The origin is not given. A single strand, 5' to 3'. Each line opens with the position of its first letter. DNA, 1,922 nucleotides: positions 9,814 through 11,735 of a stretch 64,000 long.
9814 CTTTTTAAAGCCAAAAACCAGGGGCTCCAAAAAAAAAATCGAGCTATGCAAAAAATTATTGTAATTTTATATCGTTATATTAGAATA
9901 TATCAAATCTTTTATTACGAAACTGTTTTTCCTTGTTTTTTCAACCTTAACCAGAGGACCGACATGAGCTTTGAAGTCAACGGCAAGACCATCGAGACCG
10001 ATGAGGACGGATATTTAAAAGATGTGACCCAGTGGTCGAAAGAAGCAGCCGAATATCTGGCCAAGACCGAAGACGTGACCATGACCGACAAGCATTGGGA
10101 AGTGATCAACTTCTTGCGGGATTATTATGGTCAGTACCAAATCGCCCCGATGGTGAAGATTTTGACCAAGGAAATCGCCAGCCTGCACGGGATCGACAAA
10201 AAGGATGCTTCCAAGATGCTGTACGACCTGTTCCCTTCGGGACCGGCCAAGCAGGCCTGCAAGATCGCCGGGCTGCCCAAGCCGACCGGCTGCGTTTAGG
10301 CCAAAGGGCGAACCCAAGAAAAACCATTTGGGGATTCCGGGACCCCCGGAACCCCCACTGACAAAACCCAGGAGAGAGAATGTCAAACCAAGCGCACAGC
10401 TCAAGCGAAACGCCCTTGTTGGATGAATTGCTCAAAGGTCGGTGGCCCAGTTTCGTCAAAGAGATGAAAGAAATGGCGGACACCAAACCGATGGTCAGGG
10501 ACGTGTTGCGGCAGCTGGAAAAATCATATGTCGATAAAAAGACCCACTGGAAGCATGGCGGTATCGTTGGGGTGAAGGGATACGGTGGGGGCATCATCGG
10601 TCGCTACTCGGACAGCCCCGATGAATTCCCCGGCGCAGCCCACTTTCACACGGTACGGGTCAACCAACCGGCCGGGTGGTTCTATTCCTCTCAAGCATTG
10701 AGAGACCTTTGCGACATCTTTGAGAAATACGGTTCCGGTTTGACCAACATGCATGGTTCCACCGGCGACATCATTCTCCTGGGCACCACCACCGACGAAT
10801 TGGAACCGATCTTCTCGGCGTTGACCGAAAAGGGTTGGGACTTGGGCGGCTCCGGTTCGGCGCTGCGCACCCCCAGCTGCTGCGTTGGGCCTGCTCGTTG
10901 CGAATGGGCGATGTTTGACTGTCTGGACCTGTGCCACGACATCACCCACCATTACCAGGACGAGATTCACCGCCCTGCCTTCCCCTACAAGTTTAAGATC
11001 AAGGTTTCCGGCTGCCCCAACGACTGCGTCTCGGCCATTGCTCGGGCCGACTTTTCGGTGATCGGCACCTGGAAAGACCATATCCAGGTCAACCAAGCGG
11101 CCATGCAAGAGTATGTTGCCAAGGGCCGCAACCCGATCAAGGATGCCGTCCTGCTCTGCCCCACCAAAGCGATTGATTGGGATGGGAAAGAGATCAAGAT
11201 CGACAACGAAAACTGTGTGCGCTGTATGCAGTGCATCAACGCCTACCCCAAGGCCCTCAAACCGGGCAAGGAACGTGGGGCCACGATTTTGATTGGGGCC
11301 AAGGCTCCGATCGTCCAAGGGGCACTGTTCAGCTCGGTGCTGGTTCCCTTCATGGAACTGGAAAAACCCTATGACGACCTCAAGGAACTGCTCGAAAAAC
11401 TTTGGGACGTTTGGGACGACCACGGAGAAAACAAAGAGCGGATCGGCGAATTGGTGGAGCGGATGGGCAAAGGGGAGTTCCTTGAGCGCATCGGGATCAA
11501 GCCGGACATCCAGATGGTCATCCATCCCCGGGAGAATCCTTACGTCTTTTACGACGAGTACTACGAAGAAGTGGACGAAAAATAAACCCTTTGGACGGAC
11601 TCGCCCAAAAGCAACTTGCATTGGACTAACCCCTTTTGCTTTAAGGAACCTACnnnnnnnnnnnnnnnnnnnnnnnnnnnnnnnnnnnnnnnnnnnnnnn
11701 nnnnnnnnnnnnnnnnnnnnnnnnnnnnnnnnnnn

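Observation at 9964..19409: Compact colinear reductive dsr supercluster dsrC-A-B-D-(IscA-like)-(hypothetical)-M-K-J-O-P-(acidic ORF), with no dsrN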

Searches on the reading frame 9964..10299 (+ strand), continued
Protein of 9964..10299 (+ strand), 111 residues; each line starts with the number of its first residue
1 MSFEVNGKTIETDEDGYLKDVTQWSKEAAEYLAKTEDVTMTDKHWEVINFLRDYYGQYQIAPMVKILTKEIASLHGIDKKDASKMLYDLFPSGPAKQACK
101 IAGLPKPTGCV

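Call 67: find_encoding_contigs(protein=P0298, flank=10000, max_places=1)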
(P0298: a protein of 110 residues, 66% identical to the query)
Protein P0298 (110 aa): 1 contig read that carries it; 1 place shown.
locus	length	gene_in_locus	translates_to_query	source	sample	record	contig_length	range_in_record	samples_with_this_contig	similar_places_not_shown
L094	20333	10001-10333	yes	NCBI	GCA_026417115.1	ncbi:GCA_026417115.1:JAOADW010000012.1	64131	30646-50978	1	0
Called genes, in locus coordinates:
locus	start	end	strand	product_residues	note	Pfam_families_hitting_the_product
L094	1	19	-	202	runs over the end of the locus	PF01618:MotA_ExbB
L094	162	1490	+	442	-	-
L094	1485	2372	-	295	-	PF00753:Lactamase_B, PF23023:Anti-Pycsar_Apyc1 (weak), PF12706:Lactamase_B_2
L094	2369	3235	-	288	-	PF08668:HDOD, PF01966:HD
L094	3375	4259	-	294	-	PF02668:TauD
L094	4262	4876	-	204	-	-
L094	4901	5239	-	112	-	PF04358:DsrC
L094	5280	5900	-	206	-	PF09559:Cas6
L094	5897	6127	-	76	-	PF22295:DUF6967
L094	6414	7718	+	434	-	PF03460:NIR_SIR_ferr, PF01077:NIR_SIR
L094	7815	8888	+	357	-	PF03460:NIR_SIR_ferr, PF01077:NIR_SIR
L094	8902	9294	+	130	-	PF02635:DsrE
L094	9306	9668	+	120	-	PF02635:DsrE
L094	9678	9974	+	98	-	PF04077:DsrH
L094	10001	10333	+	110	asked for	PF04358:DsrC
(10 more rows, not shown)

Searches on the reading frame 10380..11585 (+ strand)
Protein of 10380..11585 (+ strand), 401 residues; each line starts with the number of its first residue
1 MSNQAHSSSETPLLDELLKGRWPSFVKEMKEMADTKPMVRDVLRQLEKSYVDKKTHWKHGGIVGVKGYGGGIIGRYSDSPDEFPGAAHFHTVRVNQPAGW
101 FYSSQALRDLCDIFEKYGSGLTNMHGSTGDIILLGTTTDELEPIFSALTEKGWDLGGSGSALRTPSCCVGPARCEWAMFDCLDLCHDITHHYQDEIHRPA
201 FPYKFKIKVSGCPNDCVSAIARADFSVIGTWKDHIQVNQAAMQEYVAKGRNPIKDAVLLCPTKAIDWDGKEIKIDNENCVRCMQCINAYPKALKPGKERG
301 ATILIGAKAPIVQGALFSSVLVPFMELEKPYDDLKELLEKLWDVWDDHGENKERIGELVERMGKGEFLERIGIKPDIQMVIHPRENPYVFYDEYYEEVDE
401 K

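Call 4: search_protein_families(library=pfam, proteins=[window:10380-11585:+], max_evalue=0.01)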
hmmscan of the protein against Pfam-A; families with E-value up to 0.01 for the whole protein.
window:10380-11585:+ (401 aa): 3 families
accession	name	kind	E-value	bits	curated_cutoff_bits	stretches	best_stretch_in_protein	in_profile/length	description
PF01077.27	NIR_SIR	-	5.6e-39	133.6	27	1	158-372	1-151/158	Nitrite and sulphite reductase 4Fe-4S domain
PF03460.22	NIR_SIR_ferr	-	6.4e-10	39.1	24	1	87-150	7-68/69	Nitrite/Sulfite reductase ferredoxin-like half domain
PF12838.12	Fer4_7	-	0.0032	18.3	27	1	260-288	12-47/52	4Fe-4S dicluster domain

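Call 5: search_protein_families(library=ncbifam, proteins=[window:10380-11585:+], max_evalue=0.01)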
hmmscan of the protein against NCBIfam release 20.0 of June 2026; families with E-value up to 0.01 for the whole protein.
window:10380-11585:+ (401 aa): 13 families
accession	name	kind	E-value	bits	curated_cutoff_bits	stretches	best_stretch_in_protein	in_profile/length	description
TIGR02064.1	dsrA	equivalog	2.6e-171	569.9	392.85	1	14-398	1-393/402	dissimilatory-type sulfite reductase subunit alpha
TIGR02066.1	dsrB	equivalog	2e-36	125.7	341.5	1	88-386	29-326/341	dissimilatory-type sulfite reductase subunit beta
TIGR02374.1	nitri_red_nirB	equivalog_domain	2.9e-10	39.2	578.35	1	102-230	571-693/794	nitrite reductase large subunit NirB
TIGR02912.1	sulfite_red_C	equivalog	7.6e-10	38.3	324.1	1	138-294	74-219/314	sulfite reductase subunit C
NF011565.0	PRK14989.1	subfamily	4.4e-09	34.9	883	1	104-231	578-699/847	nitrite reductase large subunit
NF007125.0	PRK09566.1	equivalog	4.6e-07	28.6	594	1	94-231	326-456/513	ferredoxin--nitrite reductase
NF010029.0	PRK13504.1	equivalog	0.00011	20.7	457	1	106-237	382-509/575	NADPH-dependent assimilatory sulfite reductase hemoprotein subunit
NF007126.0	PRK09567.1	equivalog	0.0004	18.7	523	1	90-229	375-507/595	NirA family protein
NF038196.1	ferrodoxin_EFR1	subfamily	0.00048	20.2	75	1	259-291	195-226/242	EFR1 family ferrodoxin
TIGR04041.1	activase_YjjW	hypoth_equivalog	0.00083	18.8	250.2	1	255-295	48-88/276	YjjW family glycine radical enzyme activase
NF058577.1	FdxA_fam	equivalog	0.00095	19.3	65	1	260-290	19-49/52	4Fe-4S ferredoxin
TIGR04105.1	FeFe_hydrog_B1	subfamily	0.0019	16.9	450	1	260-290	170-201/462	monomeric [FeFe] hydrogenase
NF005503.0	PRK07118.1-2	equivalog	0.0025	17.1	252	1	255-292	145-182/292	RnfABCDGE type electron transport complex subunit B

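Call 8: find_homologous_proteins(query=window:10380-11585:+)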
Query window:10380-11585:+ (401 aa): 7615 proteins with E <= 0.001 among 8000 candidates; the best 120 are listed.
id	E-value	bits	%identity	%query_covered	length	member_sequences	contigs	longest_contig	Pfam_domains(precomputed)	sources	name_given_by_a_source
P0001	2.7e-259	879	90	99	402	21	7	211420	PF01077.28,PF03460.23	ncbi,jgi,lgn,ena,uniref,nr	ncbi:MAG: sulfite reductase, dissimilatory-type subunit alpha [Candidatus Lambdaproteobacteria bacte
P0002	4.5e-251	851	86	100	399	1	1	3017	PF01077.28,PF03460.23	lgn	-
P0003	2.8e-250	849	88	98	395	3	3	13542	PF01077.28,PF03460.23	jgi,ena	-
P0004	8.5e-245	831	86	98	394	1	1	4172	PF01077.28,PF03460.23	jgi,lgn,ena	-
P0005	1.9e-238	810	83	96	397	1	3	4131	PF01077.28,PF03460.23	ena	-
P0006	3.4e-237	806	84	98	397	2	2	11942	PF01077.28,PF03460.23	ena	-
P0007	2.6e-220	750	75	96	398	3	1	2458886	PF01077.28,PF03460.23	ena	-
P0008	1.3e-210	718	72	98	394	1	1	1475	PF01077.28,PF03460.23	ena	-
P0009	4.3e-209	713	72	97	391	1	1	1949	PF01077.28,PF03460.23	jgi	jgi:sulfite reductase alpha subunit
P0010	4.9e-195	667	67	98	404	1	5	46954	PF01077.28,PF03460.23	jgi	-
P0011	1.3e-193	662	67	97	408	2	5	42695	PF01077.28,PF03460.23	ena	-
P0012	2.8e-193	661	69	95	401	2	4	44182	PF01077.28,PF03460.23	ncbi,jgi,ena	-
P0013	4.2e-193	660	67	96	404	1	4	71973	PF01077.28,PF03460.23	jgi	-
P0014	2.2e-192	658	69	97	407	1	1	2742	PF01077.28,PF03460.23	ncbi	-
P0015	4.5e-192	657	67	95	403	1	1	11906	PF01077.28,PF03460.23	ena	-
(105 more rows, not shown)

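Call 14: find_encoding_contigs(protein=window:10380-11585:+, flank=10000, max_places=4)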
Protein window:10380-11585:+ (401 aa): 22 contigs read that carry it; 4 places shown.
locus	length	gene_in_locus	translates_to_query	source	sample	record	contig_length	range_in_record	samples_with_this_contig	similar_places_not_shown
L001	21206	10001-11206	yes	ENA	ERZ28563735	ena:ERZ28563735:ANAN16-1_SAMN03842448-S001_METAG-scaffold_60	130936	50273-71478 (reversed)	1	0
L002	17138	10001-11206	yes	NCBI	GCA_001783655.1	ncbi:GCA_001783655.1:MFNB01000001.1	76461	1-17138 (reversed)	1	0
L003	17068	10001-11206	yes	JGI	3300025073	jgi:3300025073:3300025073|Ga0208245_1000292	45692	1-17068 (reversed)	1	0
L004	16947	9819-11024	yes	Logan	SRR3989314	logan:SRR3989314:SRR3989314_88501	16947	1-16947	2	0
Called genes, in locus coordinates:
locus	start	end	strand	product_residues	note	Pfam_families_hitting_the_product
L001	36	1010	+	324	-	PF00034:Cytochrom_C (faint), PF03150:CCP_MauG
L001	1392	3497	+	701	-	PF02518:HATPase_c, PF00072:Response_reg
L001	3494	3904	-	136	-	PF13646:HEAT_2 (weak)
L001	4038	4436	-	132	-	PF27746:Small_heat_shock_put (faint), PF00011:HSP20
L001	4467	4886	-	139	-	PF00011:HSP20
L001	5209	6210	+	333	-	PF13379:NMT1_2, PF09084:NMT1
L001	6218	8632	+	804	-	PF00672:HAMP, PF00989:PAS, PF08448:PAS_4, PF13426:PAS_9, PF08447:PAS_3, PF00512:HisKA, PF02518:HATPase_c, PF00072:Response_reg, +1 more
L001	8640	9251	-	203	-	PF08241:Methyltransf_11 (weak), PF08242:Methyltransf_12, PF13649:Methyltransf_25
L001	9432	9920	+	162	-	PF04358:DsrC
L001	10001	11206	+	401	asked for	PF03460:NIR_SIR_ferr, PF01077:NIR_SIR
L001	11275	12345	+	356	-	PF03460:NIR_SIR_ferr, PF01077:NIR_SIR, PF12838:Fer4_7 (weak), PF00037:Fer4 (weak)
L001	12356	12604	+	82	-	-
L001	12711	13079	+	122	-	PF01521:Fe-S_biosyn (weak)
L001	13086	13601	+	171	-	PF14361:RsbRD_N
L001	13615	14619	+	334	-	PF02665:Nitrate_red_gam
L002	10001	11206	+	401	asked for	PF03460:NIR_SIR_ferr, PF01077:NIR_SIR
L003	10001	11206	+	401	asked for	PF03460:NIR_SIR_ferr, PF01077:NIR_SIR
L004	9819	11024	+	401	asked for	PF03460:NIR_SIR_ferr, PF01077:NIR_SIR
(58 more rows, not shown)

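Call 15: find_encoding_contigs(protein=P0001, flank=10000, max_places=4)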
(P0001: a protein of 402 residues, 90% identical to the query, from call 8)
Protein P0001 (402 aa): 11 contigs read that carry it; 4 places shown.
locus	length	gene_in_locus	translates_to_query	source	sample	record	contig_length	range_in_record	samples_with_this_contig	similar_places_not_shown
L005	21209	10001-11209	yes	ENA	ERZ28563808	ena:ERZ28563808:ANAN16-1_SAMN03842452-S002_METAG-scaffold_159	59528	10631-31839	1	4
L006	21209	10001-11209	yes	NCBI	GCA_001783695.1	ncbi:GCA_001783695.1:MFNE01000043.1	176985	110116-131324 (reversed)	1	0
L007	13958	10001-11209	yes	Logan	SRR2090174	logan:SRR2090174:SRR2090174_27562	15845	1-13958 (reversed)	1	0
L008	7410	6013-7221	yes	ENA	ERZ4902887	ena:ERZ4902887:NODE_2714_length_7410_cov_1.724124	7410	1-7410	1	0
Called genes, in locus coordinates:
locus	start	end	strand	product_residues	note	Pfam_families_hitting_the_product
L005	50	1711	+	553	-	PF00512:HisKA, PF02518:HATPase_c, PF00072:Response_reg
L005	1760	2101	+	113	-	PF04993:TfoX_N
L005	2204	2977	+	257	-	PF00196:GerE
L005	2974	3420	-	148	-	PF05981:CreA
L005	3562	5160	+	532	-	PF02690:Na_Pi_cotrans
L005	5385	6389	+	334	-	PF13379:NMT1_2, PF09084:NMT1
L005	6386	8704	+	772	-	PF00672:HAMP, PF00989:PAS, PF08447:PAS_3 (weak), PF08448:PAS_4, PF13426:PAS_9, PF00512:HisKA, PF02518:HATPase_c, PF00072:Response_reg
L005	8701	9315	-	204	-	PF13649:Methyltransf_25, PF08241:Methyltransf_11 (weak), PF08242:Methyltransf_12 (faint)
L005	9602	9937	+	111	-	PF04358:DsrC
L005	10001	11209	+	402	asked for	PF03460:NIR_SIR_ferr, PF01077:NIR_SIR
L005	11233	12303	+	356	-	PF03460:NIR_SIR_ferr, PF01077:NIR_SIR, PF12838:Fer4_7 (weak), PF00037:Fer4 (weak)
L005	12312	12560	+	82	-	-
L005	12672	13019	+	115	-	-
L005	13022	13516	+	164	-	PF14361:RsbRD_N (weak)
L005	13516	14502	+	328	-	PF02665:Nitrate_red_gam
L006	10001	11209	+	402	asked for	PF03460:NIR_SIR_ferr, PF01077:NIR_SIR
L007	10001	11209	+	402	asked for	PF03460:NIR_SIR_ferr, PF01077:NIR_SIR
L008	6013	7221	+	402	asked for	PF03460:NIR_SIR_ferr, PF01077:NIR_SIR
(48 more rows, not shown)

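Call 35: find_related_loci(query=A2, collection=genome_contigs, flank=10000)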
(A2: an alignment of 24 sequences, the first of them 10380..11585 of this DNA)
Query A2 (401 aa) in genome_contigs; peptide patterns used: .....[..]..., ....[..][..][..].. (x = any residue, [..] = any of these).
600 stretches matched a pattern (row limit reached: there are more); 594 encode a relative of the query (tblastn E <= 1e-3); the best 80 are kept; 80 distinct loci.
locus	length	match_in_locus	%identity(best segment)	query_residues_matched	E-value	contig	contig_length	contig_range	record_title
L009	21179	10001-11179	84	7-399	0e+0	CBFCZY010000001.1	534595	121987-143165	MAG TPA_asm: uncultured bacterium isolate SRR26215677_concoct_114 genome assembly, contig: ERZ25073487.1, whole genome s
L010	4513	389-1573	64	3-397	1e-178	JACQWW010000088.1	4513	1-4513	MAG: Elusimicrobia bacterium isolate NC_groundwater_1499_Pr4_B-0.1um_52_3 SR1-18-B1_scaffold_7646, whole genome shotgun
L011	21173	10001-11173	63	10-398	2e-173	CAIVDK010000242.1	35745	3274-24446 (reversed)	MAG: uncultured delta proteobacterium isolate Loclat_bin-13126 genome assembly, contig: bin-13126:242/473, whole genome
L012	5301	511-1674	66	1-389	2e-176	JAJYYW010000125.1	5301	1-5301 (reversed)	MAG: bacterium isolate FK4.bin6 NODE_23846_length_5301_cov_0.960765, whole genome shotgun sequence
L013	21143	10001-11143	67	11-391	4e-173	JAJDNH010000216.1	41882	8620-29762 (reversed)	MAG: Acidobacteria bacterium isolate ALJrbin.24 k141_8816398, whole genome shotgun sequence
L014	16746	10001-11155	63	7-391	1e-172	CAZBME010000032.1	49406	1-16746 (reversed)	MAG TPA_asm: uncultured Syntrophaceae bacterium isolate SRP302447_co2_781 genome assembly, contig: NODE_2039_length_4940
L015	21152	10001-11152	63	7-391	3e-172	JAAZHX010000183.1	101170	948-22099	MAG: Smithella sp. isolate AS17jrsBPGN_1 15311_AS17, whole genome shotgun sequence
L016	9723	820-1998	62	7-401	1e-172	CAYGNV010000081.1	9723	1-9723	MAG TPA_asm: uncultured Smithella sp. isolate ERP113451_co4_198 genome assembly, contig: NODE_4773_length_9723_cov_17.75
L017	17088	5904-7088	61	1-393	4e-172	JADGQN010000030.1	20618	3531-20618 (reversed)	MAG: Syntrophobacterales bacterium isolate Chersky.21_67 contig-100_620, whole genome shotgun sequence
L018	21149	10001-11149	63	11-393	7e-172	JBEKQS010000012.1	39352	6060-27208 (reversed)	MAG: Bryobacteraceae bacterium isolate SPRUCE 493 SPRUCE_493_12, whole genome shotgun sequence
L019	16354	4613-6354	62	8-391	3e-171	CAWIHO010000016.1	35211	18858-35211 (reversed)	MAG: uncultured delta proteobacterium isolate MFD03726.bin.2.118 genome assembly, contig: contig_13523, whole genome sho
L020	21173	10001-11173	63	10-398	4e-171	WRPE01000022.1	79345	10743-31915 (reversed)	MAG: Syntrophaceae bacterium isolate X3_MaxBin.011 scaffold_520, whole genome shotgun sequence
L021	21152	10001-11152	63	7-391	5e-171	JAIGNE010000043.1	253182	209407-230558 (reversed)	MAG: Deltaproteobacteria bacterium isolate BIN3 25553, whole genome shotgun sequence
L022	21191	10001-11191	64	1-397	6e-171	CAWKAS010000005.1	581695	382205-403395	MAG: uncultured Acidobacteriota bacterium isolate MFD09779.bin.1.286 genome assembly, contig: contig_28784, whole genome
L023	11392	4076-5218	66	11-391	6e-171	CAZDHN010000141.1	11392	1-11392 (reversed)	MAG TPA_asm: uncultured Planctomycetaceae bacterium isolate binchicken_co181_562 genome assembly, contig: NODE_10998_len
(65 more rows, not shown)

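Call 36: search_solved_structures(query=window:10380-11585:+, max_evalue=1e-10, show_alignments=0)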
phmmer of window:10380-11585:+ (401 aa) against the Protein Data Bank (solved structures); distinct sequences matched with E-value up to 1e-10: 12.
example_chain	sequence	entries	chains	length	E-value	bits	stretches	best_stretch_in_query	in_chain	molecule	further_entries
3mm5_A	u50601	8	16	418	9.8e-165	552.1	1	9-393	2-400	Sulfite reductase, dissimilatory-type subunit alpha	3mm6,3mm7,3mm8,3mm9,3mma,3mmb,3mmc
2v4j_A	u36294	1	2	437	1.1e-140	472.8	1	10-393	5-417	SULFITE REDUCTASE, DISSIMILATORY-TYPE SUBUNIT ALPHA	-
2xsj_A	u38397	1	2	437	5e-140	470.7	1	10-393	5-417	SULFITE REDUCTASE ALPHA SUBUNIT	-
3or1_A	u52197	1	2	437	8e-138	463.4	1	10-393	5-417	Sulfite reductase alpha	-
3or2_A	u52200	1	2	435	1.4e-137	462.6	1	10-393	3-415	Sulfite redcutase subunit alpha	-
7npa_A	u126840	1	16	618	2.8e-24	89.3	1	88-371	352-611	Coenzyme F420-dependent sulfite reductase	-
7np8_A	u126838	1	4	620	1.3e-22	83.8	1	88-371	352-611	Coenzyme F420-dependent sulfite reductase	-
3mm5_B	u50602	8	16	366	6.8e-18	68.3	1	91-394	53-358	Sulfite reductase, dissimilatory-type subunit beta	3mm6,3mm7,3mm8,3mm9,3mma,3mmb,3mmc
9tn7_A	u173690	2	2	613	6.6e-15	58.5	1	75-370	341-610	Coenzyme F420 hydrogenase/dehydrogenase beta subunit domain protein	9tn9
3or2_B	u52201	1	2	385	9.5e-12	48.1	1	99-376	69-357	Sulfite redcutase subunit beta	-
3or1_B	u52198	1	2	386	9.5e-12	48.1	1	99-376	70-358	Sulfite reductase beta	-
2v4j_B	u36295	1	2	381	1.3e-11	47.6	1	90-384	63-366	SULFITE REDUCTASE, DISSIMILATORY-TYPE SUBUNIT BETA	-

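Call 46: list_cluster_members(proteins=[window:10380-11585:+, window:12735-12983:+, window:13090-13458:+, window:13465-13980:+, window:19017-19409:+, window:9964-10299:+])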
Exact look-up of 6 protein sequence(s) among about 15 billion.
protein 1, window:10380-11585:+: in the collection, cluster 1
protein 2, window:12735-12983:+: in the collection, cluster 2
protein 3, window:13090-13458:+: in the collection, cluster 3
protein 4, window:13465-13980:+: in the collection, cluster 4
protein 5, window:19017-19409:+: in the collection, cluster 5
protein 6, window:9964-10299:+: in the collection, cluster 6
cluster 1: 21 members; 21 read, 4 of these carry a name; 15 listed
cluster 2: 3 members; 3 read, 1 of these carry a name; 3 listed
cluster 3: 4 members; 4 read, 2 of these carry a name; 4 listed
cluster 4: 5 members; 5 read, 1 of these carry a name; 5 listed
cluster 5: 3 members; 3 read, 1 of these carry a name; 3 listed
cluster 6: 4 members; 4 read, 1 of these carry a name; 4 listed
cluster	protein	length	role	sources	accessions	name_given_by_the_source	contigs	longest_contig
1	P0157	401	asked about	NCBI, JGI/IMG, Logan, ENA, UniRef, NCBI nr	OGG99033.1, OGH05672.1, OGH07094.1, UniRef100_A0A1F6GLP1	MAG: sulfite reductase, dissimilatory-type subunit alpha [Candidatus Lambdaproteobacteria ... | Sulfite reductase, dissimilatory-type subunit alpha n=1 Tax=Candidatus ...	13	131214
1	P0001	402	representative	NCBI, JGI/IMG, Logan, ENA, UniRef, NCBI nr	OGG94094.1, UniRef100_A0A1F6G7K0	MAG: sulfite reductase, dissimilatory-type subunit alpha [Candidatus Lambdaproteobacteria ... | Sulfite reductase, dissimilatory-type subunit alpha n=1 Tax=Candidatus ...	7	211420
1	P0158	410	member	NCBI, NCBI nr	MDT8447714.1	MAG: dissimilatory-type sulfite reductase subunit alpha [bacterium] | dissimilatory-type sulfite reductase subunit alpha [bacterium]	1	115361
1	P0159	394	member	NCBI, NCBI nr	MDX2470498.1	MAG: dissimilatory-type sulfite reductase subunit alpha [SAR324 cluster bacterium] | dissimilatory-type sulfite reductase subunit alpha [SAR324 cluster bacterium]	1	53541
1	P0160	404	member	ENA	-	-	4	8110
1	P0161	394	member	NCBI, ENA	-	-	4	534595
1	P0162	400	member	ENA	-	-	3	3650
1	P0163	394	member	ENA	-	-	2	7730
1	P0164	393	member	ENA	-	-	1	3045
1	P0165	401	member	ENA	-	-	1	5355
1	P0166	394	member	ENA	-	-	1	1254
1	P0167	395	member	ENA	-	-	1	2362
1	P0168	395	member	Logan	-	-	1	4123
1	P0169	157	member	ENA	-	-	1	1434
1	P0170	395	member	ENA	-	-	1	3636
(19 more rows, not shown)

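Call 56: find_related_loci(query=A2, collection=viral_contigs, flank=6000)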
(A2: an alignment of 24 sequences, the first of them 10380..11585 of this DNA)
Query A2 (401 aa) in viral_contigs; peptide patterns used: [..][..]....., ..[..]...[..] (x = any residue, [..] = any of these).
38 stretches matched a pattern; 2 encode a relative of the query (tblastn E <= 1e-3); 2 distinct loci.
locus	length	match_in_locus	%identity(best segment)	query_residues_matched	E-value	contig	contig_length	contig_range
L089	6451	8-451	34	265-397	9e-22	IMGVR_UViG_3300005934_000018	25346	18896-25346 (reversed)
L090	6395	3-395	37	282-397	2e-20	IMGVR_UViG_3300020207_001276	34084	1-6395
